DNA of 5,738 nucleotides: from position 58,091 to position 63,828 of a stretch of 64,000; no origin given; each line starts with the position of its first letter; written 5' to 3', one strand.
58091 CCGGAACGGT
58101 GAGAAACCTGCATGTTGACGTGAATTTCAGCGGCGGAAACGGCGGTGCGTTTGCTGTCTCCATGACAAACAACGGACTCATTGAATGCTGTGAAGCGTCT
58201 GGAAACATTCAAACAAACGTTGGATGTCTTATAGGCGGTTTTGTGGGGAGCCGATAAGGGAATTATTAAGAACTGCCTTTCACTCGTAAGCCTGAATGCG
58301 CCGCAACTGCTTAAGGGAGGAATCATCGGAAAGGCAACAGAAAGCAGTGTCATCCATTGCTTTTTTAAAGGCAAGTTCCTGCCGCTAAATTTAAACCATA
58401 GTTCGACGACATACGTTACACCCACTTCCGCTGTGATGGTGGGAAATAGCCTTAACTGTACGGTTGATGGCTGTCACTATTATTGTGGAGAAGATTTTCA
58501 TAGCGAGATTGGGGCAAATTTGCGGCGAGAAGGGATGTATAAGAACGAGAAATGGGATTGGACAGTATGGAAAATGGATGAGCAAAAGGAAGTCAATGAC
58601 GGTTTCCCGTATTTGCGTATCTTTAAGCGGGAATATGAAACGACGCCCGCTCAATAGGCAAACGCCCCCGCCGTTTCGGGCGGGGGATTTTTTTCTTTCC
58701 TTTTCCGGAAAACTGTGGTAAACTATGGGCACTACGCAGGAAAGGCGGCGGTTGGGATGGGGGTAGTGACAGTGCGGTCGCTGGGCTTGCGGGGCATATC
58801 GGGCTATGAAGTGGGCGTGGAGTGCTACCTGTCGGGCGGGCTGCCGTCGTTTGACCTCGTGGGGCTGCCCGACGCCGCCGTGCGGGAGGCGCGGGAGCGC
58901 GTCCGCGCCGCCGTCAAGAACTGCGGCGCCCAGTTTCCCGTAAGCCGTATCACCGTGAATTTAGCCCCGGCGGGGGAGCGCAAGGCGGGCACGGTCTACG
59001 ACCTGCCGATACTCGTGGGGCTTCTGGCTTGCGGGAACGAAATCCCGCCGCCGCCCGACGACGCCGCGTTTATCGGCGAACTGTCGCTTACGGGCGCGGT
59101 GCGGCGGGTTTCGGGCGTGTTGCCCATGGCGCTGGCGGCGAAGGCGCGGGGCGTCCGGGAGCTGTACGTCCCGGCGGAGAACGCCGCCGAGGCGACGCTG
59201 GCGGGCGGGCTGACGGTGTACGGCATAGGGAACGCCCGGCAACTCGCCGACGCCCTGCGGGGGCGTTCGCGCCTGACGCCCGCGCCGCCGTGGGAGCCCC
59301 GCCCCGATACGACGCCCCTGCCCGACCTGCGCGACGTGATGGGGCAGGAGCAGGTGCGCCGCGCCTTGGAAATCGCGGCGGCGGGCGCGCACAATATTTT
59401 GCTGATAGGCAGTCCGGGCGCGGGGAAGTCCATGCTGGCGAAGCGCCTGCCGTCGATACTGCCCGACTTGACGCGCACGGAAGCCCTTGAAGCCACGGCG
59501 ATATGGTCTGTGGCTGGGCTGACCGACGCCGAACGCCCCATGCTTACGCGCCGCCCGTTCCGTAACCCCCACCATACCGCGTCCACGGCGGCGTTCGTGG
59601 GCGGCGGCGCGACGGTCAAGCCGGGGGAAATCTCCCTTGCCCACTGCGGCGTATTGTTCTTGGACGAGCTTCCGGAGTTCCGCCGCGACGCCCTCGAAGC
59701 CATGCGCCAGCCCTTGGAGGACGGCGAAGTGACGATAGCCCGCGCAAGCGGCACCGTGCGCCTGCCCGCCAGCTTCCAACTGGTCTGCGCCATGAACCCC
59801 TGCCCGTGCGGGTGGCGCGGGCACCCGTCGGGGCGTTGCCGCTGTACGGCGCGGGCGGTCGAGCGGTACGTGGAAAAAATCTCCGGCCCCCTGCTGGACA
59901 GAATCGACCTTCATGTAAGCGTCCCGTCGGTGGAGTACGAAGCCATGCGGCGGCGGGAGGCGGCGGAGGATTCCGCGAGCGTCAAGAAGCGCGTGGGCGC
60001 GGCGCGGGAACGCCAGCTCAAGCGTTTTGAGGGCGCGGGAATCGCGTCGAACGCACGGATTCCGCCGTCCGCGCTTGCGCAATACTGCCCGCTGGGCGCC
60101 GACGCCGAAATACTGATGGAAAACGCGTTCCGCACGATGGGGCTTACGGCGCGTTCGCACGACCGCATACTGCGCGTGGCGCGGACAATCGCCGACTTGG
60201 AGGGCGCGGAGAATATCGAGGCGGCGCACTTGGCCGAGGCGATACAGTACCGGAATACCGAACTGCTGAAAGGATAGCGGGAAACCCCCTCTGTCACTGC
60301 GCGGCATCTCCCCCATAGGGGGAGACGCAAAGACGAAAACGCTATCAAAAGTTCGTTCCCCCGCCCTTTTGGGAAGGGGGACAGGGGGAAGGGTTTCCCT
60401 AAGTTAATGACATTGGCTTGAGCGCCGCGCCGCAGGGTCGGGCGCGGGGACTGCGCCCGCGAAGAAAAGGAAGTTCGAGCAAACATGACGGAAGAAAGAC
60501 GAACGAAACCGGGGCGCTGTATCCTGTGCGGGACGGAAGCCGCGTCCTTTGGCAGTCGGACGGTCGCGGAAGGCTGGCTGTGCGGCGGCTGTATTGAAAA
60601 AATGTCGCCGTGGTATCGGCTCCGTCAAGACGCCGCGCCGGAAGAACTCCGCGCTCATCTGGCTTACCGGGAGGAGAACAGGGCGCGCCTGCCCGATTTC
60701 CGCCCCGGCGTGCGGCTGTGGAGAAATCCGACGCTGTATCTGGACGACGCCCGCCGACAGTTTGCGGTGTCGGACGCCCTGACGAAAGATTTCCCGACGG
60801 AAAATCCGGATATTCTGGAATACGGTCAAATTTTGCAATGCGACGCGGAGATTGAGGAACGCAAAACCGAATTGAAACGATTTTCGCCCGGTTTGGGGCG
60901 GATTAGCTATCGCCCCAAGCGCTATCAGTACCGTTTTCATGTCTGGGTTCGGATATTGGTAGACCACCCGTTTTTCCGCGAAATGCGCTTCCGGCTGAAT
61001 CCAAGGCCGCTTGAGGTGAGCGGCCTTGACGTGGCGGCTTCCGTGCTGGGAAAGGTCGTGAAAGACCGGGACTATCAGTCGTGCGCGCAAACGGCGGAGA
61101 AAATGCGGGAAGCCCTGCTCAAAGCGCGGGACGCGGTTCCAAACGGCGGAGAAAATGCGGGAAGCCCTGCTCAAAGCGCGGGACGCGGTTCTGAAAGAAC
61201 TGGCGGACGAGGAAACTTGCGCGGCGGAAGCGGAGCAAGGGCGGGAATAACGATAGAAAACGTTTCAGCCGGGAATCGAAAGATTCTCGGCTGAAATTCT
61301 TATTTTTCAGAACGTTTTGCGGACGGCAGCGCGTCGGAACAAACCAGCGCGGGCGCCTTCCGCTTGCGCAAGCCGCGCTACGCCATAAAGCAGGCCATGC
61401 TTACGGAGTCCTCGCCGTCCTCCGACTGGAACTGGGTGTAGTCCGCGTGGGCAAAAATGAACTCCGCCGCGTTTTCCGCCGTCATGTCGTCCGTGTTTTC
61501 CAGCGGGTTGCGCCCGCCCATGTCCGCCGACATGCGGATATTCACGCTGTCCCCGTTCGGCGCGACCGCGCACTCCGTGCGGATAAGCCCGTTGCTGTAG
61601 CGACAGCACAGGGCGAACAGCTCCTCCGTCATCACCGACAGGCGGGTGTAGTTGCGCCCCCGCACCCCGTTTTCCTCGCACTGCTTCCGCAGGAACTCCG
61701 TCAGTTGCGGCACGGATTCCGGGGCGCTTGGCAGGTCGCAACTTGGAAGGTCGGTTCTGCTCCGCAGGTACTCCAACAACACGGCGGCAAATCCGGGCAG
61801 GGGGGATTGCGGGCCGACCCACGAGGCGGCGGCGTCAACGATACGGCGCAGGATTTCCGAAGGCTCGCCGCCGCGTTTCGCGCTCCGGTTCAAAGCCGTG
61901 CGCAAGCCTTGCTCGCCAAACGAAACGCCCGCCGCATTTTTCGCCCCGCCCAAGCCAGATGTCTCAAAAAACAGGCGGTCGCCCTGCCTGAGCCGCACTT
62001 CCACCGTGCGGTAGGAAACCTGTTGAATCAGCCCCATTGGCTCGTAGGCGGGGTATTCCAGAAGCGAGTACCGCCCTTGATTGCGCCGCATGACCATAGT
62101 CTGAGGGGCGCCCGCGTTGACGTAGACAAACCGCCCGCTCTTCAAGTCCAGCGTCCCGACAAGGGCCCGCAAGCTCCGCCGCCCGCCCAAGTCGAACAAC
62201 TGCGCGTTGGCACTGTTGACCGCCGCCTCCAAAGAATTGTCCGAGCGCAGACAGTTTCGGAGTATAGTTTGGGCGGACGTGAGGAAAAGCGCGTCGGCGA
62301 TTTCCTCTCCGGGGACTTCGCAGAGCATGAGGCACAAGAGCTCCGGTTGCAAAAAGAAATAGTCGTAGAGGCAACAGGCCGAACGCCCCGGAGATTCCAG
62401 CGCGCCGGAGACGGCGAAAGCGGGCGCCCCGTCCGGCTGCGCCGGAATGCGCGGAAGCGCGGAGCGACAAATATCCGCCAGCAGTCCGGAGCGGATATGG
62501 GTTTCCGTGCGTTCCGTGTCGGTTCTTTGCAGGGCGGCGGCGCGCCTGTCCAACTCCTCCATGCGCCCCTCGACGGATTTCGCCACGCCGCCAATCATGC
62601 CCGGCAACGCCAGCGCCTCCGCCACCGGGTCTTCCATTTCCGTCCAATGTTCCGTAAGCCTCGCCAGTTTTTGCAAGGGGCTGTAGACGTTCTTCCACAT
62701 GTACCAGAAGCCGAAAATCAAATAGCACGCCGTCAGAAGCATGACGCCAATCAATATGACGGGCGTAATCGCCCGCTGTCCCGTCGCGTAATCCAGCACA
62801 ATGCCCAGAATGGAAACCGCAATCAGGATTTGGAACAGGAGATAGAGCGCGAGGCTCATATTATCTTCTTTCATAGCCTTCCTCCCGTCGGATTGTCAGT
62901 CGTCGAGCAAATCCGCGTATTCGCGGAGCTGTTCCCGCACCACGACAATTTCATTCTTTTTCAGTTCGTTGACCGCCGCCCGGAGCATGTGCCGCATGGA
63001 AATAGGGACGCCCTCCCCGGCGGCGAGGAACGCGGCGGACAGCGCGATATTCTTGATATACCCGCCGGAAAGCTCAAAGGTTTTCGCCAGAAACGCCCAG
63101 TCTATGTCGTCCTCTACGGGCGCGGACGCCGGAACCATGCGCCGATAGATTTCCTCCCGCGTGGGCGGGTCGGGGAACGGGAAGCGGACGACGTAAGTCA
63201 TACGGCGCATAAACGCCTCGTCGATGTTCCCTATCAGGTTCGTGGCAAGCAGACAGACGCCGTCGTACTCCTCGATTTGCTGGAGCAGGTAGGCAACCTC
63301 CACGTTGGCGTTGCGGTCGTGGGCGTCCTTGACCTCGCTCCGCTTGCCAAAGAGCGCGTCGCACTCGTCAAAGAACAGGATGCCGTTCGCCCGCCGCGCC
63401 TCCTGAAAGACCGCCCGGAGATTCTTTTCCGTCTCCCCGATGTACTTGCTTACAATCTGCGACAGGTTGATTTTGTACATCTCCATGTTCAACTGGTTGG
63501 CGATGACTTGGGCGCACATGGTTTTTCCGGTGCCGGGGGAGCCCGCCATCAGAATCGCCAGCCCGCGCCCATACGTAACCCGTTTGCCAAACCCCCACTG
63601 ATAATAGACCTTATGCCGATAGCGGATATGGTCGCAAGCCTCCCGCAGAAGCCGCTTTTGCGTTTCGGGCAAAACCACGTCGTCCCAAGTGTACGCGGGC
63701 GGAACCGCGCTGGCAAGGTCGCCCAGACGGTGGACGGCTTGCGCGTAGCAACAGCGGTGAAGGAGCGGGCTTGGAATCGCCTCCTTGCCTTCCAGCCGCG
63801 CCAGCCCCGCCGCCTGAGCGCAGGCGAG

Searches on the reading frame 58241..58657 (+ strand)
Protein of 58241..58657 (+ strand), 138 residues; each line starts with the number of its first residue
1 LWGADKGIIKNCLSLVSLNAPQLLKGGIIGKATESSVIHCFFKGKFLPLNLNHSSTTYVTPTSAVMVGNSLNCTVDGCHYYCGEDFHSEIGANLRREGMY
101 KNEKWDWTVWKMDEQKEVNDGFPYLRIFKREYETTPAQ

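Call 56: search_protein_families(library=pfam, proteins=[window:58241-58657:+], max_evalue=1)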
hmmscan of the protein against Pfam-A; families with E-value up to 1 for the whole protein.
window:58241-58657:+ (138 aa): 1 family
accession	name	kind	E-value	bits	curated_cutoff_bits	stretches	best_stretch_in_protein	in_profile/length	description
PF07581.17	Glug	-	0.013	16.3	20.5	1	26-45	6-26/28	The GLUG motif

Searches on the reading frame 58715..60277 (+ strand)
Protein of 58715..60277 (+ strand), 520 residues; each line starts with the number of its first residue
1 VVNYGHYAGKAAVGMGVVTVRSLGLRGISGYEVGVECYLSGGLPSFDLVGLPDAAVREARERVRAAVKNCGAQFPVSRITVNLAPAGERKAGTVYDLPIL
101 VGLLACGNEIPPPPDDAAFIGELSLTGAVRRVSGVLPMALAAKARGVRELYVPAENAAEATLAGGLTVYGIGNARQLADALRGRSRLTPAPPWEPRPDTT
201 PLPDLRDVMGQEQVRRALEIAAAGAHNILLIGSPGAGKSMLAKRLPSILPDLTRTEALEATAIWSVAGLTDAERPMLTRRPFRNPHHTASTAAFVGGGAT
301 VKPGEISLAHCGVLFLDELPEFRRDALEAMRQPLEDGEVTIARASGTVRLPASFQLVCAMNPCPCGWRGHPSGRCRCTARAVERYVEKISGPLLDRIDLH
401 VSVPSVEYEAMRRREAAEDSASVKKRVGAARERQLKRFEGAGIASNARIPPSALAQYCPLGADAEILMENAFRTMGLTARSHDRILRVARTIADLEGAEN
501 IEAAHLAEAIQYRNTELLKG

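Call 3: search_protein_families(library=pfam, proteins=[window:58715-60277:+], max_evalue=0.01)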
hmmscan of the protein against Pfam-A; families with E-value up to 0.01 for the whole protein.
window:58715-60277:+ (520 aa): 11 families
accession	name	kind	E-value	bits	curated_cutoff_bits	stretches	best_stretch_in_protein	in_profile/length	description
PF01078.27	Mg_chelatase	-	1.2e-94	315.9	20.3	1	204-410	1-206/207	Magnesium chelatase, subunit ChlI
PF13541.12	ChlI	-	3.5e-40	137.1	27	1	35-156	1-121/121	Subunit ChlI of Mg-chelatase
PF13335.12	Mg_chelatase_C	-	4.9e-32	110.8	26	1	418-513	2-94/94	Magnesium chelatase, subunit ChlI C-terminal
PF00493.29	MCM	-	1.8e-10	40.8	23.3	1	219-366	51-177/224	MCM P-loop domain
PF07728.20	AAA_5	-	1.3e-08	35.4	22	1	227-364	1-125/139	AAA domain (dynein-related subfamily)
PF00158.32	Sigma54_activat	-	7.8e-07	29.4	20.2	1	212-361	9-142/168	Sigma-54 interaction domain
PF13191.12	AAA_16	-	0.00032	21.7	32.6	1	212-250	10-49/167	AAA ATPase domain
PF05362.19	Lon_C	-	0.00038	20.5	21.1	1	114-159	130-175/205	Lon protease (S16) C-terminal proteolytic domain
PF05496.18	RuvB_N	-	0.00065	19.9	27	0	205-244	6-52/159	Holliday junction DNA helicase RuvB P-loop domain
PF20030.5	bpMoxR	-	0.0031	17.1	27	1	208-249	14-55/205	MoxR domain in the MoxR-vWA-beta-propeller ternary systems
PF13401.12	AAA_22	-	0.0049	17.6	27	0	225-250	5-30/130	AAA domain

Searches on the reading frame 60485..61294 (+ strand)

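Call 80: search_protein_families(library=pfam, proteins=[window:60485-61294:+], max_evalue=0.001)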
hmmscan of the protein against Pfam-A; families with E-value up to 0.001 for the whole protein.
window:60485-61294:+ (269 aa): 1 family
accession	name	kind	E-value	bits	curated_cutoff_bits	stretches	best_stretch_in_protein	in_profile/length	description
PF14471.11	DUF4428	-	3e-07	30.6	27.8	1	11-44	1-34/51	Domain of unknown function (DUF4428)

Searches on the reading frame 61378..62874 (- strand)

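Call 80: search_protein_families(library=pfam, proteins=[window:61378-62874:-], max_evalue=0.001)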
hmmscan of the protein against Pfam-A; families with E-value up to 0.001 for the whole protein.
window:61378-62874:- (498 aa): 1 family
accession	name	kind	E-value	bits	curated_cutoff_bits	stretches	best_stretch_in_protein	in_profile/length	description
PF07228.17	SpoIIE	-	1.7e-21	77.5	25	1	180-351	5-174/192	Stage II sporulation protein E (SpoIIE)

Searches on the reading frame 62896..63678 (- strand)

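Call 80: search_protein_families(library=pfam, proteins=[window:62896-63678:-], max_evalue=0.001)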
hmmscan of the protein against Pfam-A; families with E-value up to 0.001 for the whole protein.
window:62896-63678:- (260 aa): 7 families
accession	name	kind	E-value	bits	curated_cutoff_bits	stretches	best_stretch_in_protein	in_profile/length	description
PF00004.35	AAA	-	1.1e-30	107.1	21.2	1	42-167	1-130/131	ATPase family associated with various cellular activities (AAA)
PF05496.18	RuvB_N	-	1.6e-05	25.2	27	1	42-111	36-98/159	Holliday junction DNA helicase RuvB P-loop domain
PF06068.19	TIP49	-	2.2e-05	24.2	23.8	1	39-118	50-127/347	TIP49 P-loop domain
PF13173.12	AAA_14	-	7.5e-05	23.2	27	1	41-128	4-93/129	AAA domain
PF20720.3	nSTAND3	-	0.00025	21.2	27.2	1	42-135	20-98/155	Novel STAND NTPase 3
PF00005.33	ABC_tran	-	0.00032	21.8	25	0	37-123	9-80/137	ABC transporter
PF01078.27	Mg_chelatase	-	0.00046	20.1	20.3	0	41-65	24-48/207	Magnesium chelatase, subunit ChlI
